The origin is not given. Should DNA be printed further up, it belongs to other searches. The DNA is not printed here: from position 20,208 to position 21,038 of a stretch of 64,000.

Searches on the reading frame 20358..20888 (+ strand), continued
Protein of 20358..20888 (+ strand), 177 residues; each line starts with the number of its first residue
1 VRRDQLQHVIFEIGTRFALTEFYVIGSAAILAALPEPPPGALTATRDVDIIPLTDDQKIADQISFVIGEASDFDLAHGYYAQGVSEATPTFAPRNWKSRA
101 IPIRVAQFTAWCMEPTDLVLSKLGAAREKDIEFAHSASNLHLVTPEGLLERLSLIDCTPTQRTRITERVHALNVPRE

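Call 36: fold_search(model_id=the predicted structure, library=viral)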
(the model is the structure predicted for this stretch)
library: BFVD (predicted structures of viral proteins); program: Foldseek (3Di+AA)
matches with E <= 10: 156; with E <= 0.001: 0
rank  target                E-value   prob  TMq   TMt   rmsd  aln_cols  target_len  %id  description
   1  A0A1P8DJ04            1.5e-02  1.00  0.53  0.63   4.6       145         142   16  (no name in the UniProt tables at hand)
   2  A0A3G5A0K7            2.7e-02  0.77  0.37  0.40   7.3       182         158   13  Uncharacterized protein [Faunusvirus sp.]
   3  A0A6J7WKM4            1.3e-01  0.06  0.15  0.06  17.2       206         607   10  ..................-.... domain-containing protein [uncultured Caudovirales phage]
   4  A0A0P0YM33            1.6e-01  0.18  0.28  0.19  10.6       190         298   14  (no name in the UniProt tables at hand)
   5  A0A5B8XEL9            2.2e-01  0.14  0.27  0.18  11.4       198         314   10  Putative poly(A) polymerase catalytic subunit [African swine fever virus]
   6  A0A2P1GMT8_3          2.4e-01  0.09  0.15  0.04  10.9       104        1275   13  Replicase polyprotein 1ab [Hainan oligodon formosanus arterivirus]
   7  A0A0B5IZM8            4.6e-01  0.13  0.33  0.19  12.7       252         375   11  Uncharacterized protein [Pandoravirus inopinatum]
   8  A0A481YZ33            5.5e-01  0.05  0.17  0.19  12.1       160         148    6  Dual specificity phosphatase [Mimivirus LCMiAC01]
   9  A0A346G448            6.2e-01  0.30  0.43  0.14   6.3       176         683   12  (no name in the UniProt tables at hand)
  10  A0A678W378            7.9e-01  0.09  0.29  0.29  11.9       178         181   13  Uncharacterized protein [Pseudo-nitzschia multiseries DNA virus]
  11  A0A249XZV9            8.9e-01  0.10  0.34  0.28  10.3       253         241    8  (no name in the UniProt tables at hand)
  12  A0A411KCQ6            1.4e+00  0.30  0.21  0.43   6.6        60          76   17  (no name in the UniProt tables at hand)
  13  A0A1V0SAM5            1.4e+00  0.15  0.26  0.29   4.4        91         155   16  Polymerase beta nucleotidyltransferase domain-containing protein [Catovirus CTV1]
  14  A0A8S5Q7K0            1.7e+00  0.06  0.14  0.24   7.9        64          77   16  Uncharacterized protein [Siphoviridae sp. ct5qs5]
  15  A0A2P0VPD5            1.7e+00  0.05  0.25  0.15  12.8       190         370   10  Putative poly(A) polymerase catalytic subunit [Tetraselmis virus 1]
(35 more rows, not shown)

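Call 40: search_protein_families(library=pfam, alignment_id=A3, max_evalue=0.00001)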
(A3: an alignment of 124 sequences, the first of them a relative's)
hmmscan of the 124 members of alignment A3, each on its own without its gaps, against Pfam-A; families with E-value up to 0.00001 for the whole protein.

A. member 1, L001:321-761:+ (147 aa): 0 families

B. families by the number of members that match (of 124 scanned): 84 families (the first 25 are shown)
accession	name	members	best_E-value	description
PF00150.24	Cellulase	2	1.6e-43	Cellulase (glycosyl hydrolase family 5)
PF04343.18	DUF488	2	5.9e-27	Domain of unknown function DUF488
PF04828.22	GFA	2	8.3e-27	Glutathione-dependent formaldehyde-activating enzyme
PF22751.1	DUF488-N3a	2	2.1e-07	Active DUF488-N3 subclade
PF00324.27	AA_permease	1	1.8e-108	Amino acid permease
PF00331.26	Glyco_hydro_10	1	6.5e-98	Glycosyl hydrolase family 10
PF20091.5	Abhydrolase_10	1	5.4e-96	Alpha/beta hydrolase domain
PF01207.24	Dus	1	7.7e-82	Dihydrouridine synthase (Dus)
PF00701.28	DHDPS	1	2e-70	Dihydrodipicolinate synthetase family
PF02800.25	Gp_dh_C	1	7.6e-67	Glyceraldehyde 3-phosphate dehydrogenase, C-terminal domain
PF20628.3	Dyp_perox_C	1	1.3e-59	Dyp-type peroxidase, C-terminal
PF03562.22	MltA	1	3e-59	MltA specific insert domain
PF01507.26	PAPS_reduct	1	1.4e-54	Phosphoadenosine phosphosulfate reductase domain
PF07690.21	MFS_1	1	6.9e-54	Major Facilitator Superfamily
PF00732.25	GMC_oxred_N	1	9.5e-54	GMC oxidoreductase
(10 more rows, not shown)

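Call 52: find_encoding_contigs(protein=P0001, flank=8000, max_places=4)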
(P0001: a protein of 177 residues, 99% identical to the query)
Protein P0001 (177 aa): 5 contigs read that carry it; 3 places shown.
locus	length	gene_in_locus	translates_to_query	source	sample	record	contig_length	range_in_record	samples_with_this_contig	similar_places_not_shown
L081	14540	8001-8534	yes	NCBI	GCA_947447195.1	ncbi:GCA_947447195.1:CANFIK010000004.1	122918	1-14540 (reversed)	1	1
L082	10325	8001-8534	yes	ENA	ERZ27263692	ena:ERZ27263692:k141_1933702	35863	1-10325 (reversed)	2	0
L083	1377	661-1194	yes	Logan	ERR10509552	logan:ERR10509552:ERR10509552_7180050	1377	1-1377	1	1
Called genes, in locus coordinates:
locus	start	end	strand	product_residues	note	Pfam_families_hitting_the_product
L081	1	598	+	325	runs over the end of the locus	PF08240:ADH_N, PF00107:ADH_zinc_N, PF13602:ADH_zinc_N_2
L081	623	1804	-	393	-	PF00067:p450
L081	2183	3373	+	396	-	PF02771:Acyl-CoA_dh_N, PF02770:Acyl-CoA_dh_M, PF00441:Acyl-CoA_dh_1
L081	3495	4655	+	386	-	PF02771:Acyl-CoA_dh_N, PF02770:Acyl-CoA_dh_M, PF00441:Acyl-CoA_dh_1, PF08028:Acyl-CoA_dh_2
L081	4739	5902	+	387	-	PF02771:Acyl-CoA_dh_N, PF02770:Acyl-CoA_dh_M, PF00441:Acyl-CoA_dh_1, PF08028:Acyl-CoA_dh_2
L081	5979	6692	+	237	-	PF00106:adh_short, PF13561:adh_short_C2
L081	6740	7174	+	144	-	PF13577:SnoaL_4, PF12680:SnoaL_2 (weak)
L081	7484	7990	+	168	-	-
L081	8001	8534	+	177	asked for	PF19502:DUF6036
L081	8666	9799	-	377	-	PF01571:GCV_T, PF08669:GCV_T_C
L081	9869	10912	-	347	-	PF11927:HODM_asu-like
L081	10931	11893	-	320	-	PF22290:DmmA-like_N, PF00111:Fer2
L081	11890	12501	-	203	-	PF22290:DmmA-like_N, PF22289:DmmA-like_C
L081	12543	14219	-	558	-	PF00324:AA_permease, PF13520:AA_permease_2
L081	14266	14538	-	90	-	?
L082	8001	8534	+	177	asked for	PF19502:DUF6036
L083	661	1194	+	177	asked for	PF19502:DUF6036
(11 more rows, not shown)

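Call 61: search_protein_representatives(alignment_id=A1)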
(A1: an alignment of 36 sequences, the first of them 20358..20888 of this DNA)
Query: 36 sequences, 174 profile positions. Proteins with E-value up to 0.001 (for the whole library): 2121; up to 1e-10: 807; up to 1e-30: 24. The best 150 are listed.
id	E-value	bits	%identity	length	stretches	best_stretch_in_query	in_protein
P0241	2.3e-78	277.9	-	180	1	1-173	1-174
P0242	2.6e-67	241.9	-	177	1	4-172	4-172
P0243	1.9e-55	203.2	-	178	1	1-173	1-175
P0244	4.1e-52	192.4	-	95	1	1-95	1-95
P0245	1.7e-50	187.1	-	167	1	2-129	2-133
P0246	1.2e-49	184.4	-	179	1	1-170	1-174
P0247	2.8e-49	183.1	-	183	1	1-170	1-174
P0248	1.1e-47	178.0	-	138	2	47-147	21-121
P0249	1.5e-47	177.5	-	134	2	95-174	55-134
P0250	4.7e-47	175.9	-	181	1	5-173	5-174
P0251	3.4e-46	173.1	-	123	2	72-173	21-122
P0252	3.6e-44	166.5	-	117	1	1-86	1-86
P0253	8.0e-44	165.4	-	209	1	1-120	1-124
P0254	6.0e-42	159.3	-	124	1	61-173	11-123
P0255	4.6e-39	149.9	-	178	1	1-173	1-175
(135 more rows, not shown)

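Call 63: search_protein_families(library=phrogs, proteins=[window:20358-20888:+], max_evalue=1)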
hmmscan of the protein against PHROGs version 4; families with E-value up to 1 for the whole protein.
window:20358-20888:+ (177 aa): 0 families

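Call 64: search_protein_families(library=padloc, alignment_id=A3, max_evalue=0.00001)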
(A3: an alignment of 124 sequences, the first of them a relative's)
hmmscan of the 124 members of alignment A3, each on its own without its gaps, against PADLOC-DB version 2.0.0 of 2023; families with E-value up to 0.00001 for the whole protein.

A. member 1, L001:321-761:+ (147 aa): 0 families

B. families by the number of members that match (of 124 scanned): 85 families (the first 25 are shown)
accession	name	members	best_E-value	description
PDLC04505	PDC-M19A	2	5.5e-28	-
PDLC04504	PDC-M19A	2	4.3e-17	-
PDLC04657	PDC-M45B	2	1.3e-14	-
PDLC04658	PDC-M45C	2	1.2e-09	-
PDLC03963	SoFic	1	9.3e-110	-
PDLC04379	PDC-M05B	1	2.3e-59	-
PDLC04869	PDC-S05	1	5.4e-46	-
PDLC04856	PDC-S05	1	3.2e-45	-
PDLC03632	MTase_III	1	1.9e-44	Type III methyltransferase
PDLC04376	PDC-M05B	1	1.9e-41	-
PDLC04849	PDC-S05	1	1.4e-33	-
PDLC04377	PDC-M05B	1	6.2e-26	-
PDLC04374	PDC-M05B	1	2.2e-23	-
PDLC04378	PDC-M05B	1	7.1e-23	-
PDLC04135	mad3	1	2.1e-22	mads_3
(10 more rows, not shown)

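Call 69: search_solved_structures(query=A5, max_evalue=10, show_alignments=3)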
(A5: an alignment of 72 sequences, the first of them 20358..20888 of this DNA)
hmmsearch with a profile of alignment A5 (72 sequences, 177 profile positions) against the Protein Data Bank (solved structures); distinct sequences matched with E-value up to 10: 3.
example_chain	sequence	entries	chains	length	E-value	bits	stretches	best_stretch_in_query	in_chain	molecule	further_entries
9ygm_SR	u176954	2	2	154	0.097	15.5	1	4-67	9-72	40S ribosomal protein uS13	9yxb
5xxu_S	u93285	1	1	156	0.17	14.7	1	3-70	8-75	Ribosomal protein uS13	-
3oql_A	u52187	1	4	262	2.2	11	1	55-95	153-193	TenA homolog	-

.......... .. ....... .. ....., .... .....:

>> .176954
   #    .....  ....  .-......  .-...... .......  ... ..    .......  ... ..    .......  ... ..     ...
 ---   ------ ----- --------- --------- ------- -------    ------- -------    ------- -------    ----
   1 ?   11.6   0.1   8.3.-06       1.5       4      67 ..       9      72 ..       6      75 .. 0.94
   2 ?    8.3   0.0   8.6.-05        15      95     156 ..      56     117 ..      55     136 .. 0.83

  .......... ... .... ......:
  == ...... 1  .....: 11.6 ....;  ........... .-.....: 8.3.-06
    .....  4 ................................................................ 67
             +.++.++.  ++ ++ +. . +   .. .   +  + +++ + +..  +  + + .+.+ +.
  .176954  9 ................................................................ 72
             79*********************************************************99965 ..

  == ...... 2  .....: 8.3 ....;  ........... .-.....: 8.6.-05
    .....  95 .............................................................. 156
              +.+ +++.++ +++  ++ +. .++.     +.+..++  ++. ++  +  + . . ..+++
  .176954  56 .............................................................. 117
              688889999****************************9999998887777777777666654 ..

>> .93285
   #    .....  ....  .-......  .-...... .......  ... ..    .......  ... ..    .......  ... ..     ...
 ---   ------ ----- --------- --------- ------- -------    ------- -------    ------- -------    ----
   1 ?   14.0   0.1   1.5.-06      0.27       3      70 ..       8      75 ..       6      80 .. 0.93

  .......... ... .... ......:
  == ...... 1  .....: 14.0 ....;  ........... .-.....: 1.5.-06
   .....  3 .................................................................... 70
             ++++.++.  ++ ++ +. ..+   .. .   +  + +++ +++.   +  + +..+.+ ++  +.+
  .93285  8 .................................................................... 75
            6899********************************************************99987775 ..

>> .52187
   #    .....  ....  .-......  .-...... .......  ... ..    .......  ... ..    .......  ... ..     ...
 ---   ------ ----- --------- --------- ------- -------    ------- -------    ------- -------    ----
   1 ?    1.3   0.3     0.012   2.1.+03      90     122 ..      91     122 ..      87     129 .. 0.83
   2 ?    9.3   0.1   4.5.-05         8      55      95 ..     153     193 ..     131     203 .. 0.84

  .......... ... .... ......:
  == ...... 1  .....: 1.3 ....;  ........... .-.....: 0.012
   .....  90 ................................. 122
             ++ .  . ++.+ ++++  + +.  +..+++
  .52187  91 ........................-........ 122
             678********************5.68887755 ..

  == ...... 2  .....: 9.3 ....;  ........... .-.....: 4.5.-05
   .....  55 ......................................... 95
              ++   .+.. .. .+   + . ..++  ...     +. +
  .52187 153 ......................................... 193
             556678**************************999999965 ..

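Call 86: find_related_loci(query=A5, collection=viral_contigs, flank=5000)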
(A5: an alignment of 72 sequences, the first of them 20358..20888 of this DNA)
Query A5 (177 aa) in viral_contigs; peptide patterns used: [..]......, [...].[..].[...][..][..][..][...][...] (x = any residue, [..] = any of these).
44 stretches matched a pattern, but none encodes a relative of the query by tblastn (E <= 1e-3).

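Call 87: search_dna_similar(query=window:20358-20888:+, collection=plasmids, mode=protein, max_rows=15, max_evalue=0.001)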
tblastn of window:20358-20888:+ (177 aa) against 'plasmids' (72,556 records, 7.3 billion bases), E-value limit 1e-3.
Records with a match: 54; places in all: 58; records where one place covers at least 80% of the query: 14.
Best place of each record, by identity: <60% 54.
By first word of the organism name: Rhodococcus 32; Cupriavidus 3; Hydrogenophaga 2; Mycobacterium 2; Mycolicibacterium 2; Polaromonas 2; Acidiphilium 1; Comamonas 1; Pseudomonas 1; Alicycliphilus 1; and 7 more.
By predicted mobility (MOB-suite, as given by PLSDB): conjugative 28; non-mobilizable 16; mobilizable 10.
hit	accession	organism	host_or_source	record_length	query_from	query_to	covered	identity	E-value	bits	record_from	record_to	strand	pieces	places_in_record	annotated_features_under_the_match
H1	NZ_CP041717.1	Acidiphilium multivorum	Cell culture,activated sludge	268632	1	171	97%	35.6%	2e-13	74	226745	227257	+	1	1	DUF6036 family nucleotidyltransferase | hypothetical protein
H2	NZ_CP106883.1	Comamonas endophytica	Indosasa shibataeoides,cell culture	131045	1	166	94%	36.0%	4e-13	74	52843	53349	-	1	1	DUF6036 family nucleotidyltransferase | helix-turn-helix transcriptional regulator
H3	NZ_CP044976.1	Hydrogenophaga sp. PBL-H3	-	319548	1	168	95%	34.1%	2e-11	69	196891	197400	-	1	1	DUF6036 family nucleotidyltransferase | helix-turn-helix transcriptional regulator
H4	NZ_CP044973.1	Hydrogenophaga sp. PBL-H3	-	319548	1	168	95%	34.1%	2e-11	69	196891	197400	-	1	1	DUF6036 family nucleotidyltransferase | helix-turn-helix transcriptional regulator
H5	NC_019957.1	Mycobacterium sp. JS623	-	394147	1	170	96%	33.7%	2e-14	77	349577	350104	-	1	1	DUF6036 family nucleotidyltransferase | helix-turn-helix domain-containing protein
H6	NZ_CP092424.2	Mycobacterium lentiflavum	-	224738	1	168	95%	34.1%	2e-15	80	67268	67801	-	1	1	DUF6036 family nucleotidyltransferase | helix-turn-helix transcriptional regulator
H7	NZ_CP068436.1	Cupriavidus necator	heavy metal containmented soil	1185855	1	163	92%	34.9%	4e-11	67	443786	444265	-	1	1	none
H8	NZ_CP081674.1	Mycolicibacterium farcinogenes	Homo sapiens,skin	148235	1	156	88%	36.5%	2e-15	80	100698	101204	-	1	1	DUF6036 family nucleotidyltransferase | XRE family transcriptional regulator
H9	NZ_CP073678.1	Cupriavidus sp. KK10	Isolate,A bacterial consortium from ...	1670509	1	170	96%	32.4%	2e-10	66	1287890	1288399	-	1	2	none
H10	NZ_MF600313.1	Mycolicibacterium sp. CBMA 213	Soil,soil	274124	1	155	88%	34.9%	3e-16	82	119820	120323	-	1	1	DUF6036 family nucleotidyltransferase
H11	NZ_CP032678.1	Pseudomonas sp. Leaf58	Arabidopsis,whole organism,phyllosphere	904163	1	162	92%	31.5%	1e-7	57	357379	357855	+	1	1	DUF6036 family nucleotidyltransferase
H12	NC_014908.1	Alicycliphilus denitrificans BC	-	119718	1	133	75%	35.3%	5e-9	61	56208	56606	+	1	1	DUF6036 family nucleotidyltransferase | hypothetical protein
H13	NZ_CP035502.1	Sphingosinicella sp. BN140058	Cell culture,soil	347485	3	162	90%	28.9%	5e-7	56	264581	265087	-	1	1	DUF6036 family nucleotidyltransferase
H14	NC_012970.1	Methylovorus glucosotrophus SIP3-4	-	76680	1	159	90%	28.4%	3e-7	56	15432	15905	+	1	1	DUF6036 family nucleotidyltransferase | hypothetical protein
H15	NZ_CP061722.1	Pseudarthrobacter sp. BIM B-2242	cell culture,paddy soil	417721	47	156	62%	39.1%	8e-15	78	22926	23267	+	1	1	DUF6036 family nucleotidyltransferase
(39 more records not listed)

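Call 88: search_dna_similar(query=window:20358-20888:+, collection=phages, mode=protein, max_rows=10, max_evalue=0.001)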
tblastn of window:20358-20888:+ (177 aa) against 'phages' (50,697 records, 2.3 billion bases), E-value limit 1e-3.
No match.

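Call 89: get_annotated_region(hit=H6, flank=3000)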
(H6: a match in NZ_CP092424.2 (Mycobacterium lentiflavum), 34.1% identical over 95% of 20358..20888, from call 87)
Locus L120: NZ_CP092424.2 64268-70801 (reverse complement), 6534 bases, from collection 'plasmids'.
description: Mycobacterium lentiflavum strain ATCC 51985 plasmid unnamed1, complete sequence
organism: Mycobacterium lentiflavum (NCBI taxid 141349)
taxonomy: Bacteria; Actinomycetota; Actinomycetes; Mycobacteriales; Mycobacteriaceae; Mycobacterium; Mycobacterium lentiflavum
host: -; source: -; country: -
typing (MOB-suite, as given by PLSDB): non-mobilizable
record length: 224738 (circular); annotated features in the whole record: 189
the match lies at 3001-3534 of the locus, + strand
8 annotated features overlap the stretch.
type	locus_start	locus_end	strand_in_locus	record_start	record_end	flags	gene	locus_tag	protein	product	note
CDS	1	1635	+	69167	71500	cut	-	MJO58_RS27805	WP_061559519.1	tetratricopeptide repeat protein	-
CDS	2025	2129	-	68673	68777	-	-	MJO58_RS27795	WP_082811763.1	DUF1330 domain-containing protein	-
CDS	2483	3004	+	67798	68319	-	-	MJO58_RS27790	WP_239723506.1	helix-turn-helix transcriptional regulator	-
CDS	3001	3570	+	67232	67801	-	-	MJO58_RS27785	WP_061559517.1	DUF6036 family nucleotidyltransferase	-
CDS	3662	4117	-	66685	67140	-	-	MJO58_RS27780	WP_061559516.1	GNAT family N-acetyltransferase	-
CDS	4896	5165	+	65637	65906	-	-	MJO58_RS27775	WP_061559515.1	type II toxin-antitoxin system Phd/YefM family antitoxin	-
CDS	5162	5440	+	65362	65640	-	-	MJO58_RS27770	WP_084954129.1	type II toxin-antitoxin system RelE/ParE family toxin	GO:0030541 - plasmid partitioning [Evidence IEA]; GO:0051290 - protein heterotetramerization [Evidence IEA]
CDS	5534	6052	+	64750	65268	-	-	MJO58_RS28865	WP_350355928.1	phosphatase PAP2 family protein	-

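Call 90: get_annotated_region(hit=H2, flank=3000)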
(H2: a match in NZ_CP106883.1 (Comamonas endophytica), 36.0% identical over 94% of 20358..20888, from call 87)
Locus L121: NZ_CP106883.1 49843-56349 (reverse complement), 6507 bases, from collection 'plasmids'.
description: Comamonas endophytica strain 5MLIR plasmid unnamed2, complete sequence
organism: Comamonas endophytica (NCBI taxid 2949090)
taxonomy: Bacteria; Pseudomonadota; Betaproteobacteria; Burkholderiales; Comamonadaceae; Comamonas; Comamonas endophytica
host: -; source: Indosasa shibataeoides,cell culture; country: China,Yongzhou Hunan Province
typing (MOB-suite, as given by PLSDB): non-mobilizable
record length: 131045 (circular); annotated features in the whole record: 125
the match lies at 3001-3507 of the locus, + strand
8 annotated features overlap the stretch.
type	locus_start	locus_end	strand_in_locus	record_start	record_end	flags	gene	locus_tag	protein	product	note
CDS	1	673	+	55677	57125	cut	-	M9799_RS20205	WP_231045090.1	AAA family ATPase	-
CDS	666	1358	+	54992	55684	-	-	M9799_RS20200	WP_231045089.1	HNH endonuclease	-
CDS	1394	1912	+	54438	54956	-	-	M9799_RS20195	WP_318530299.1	tripartite tricarboxylate transporter substrate-binding protein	-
CDS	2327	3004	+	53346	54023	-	-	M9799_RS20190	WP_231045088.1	helix-turn-helix transcriptional regulator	-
CDS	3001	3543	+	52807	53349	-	-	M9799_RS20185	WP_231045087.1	DUF6036 family nucleotidyltransferase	-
CDS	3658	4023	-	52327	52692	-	-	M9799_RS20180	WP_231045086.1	DUF3703 domain-containing protein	-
CDS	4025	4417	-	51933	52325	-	-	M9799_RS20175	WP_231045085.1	hypothetical protein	-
CDS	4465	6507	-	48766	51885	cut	-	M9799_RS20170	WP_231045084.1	efflux RND transporter permease subunit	GO:0055085 - transmembrane transport [Evidence IEA]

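Call 91: get_annotated_region(hit=H1, flank=3000)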
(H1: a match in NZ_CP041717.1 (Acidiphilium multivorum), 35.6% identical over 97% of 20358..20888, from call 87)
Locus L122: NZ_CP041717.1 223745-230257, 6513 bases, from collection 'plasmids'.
description: Acidiphilium multivorum strain JZ-6 plasmid unnamed1, complete sequence
organism: Acidiphilium multivorum (NCBI taxid 62140)
taxonomy: Bacteria; Pseudomonadota; Alphaproteobacteria; Rhodospirillales; Acetobacteraceae; Acidiphilium; Acidiphilium multivorum
host: -; source: Cell culture,activated sludge; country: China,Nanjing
typing (MOB-suite, as given by PLSDB): non-mobilizable; mating-pair formation MPF_I
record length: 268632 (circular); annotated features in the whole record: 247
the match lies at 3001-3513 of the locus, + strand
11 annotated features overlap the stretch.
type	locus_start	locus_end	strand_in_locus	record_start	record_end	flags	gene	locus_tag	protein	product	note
CDS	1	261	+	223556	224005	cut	-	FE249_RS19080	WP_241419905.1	hypothetical protein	-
CDS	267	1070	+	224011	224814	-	-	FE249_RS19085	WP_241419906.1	hypothetical protein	-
CDS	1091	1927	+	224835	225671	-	-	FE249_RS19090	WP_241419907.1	hypothetical protein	-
CDS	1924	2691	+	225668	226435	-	-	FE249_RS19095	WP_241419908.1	hypothetical protein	-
CDS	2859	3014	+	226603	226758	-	-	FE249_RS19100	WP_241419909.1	hypothetical protein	-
CDS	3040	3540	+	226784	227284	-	-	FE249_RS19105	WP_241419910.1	DUF6036 family nucleotidyltransferase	-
CDS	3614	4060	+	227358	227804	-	-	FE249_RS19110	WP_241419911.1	hypothetical protein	-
CDS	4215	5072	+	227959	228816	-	-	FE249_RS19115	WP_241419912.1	nucleotidyl transferase AbiEii/AbiGii toxin family protein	-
CDS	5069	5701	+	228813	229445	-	-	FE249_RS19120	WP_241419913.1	hypothetical protein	-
CDS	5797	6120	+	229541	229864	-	-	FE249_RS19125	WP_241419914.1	DUF4031 domain-containing protein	-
CDS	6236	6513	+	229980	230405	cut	-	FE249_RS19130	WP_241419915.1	hypothetical protein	-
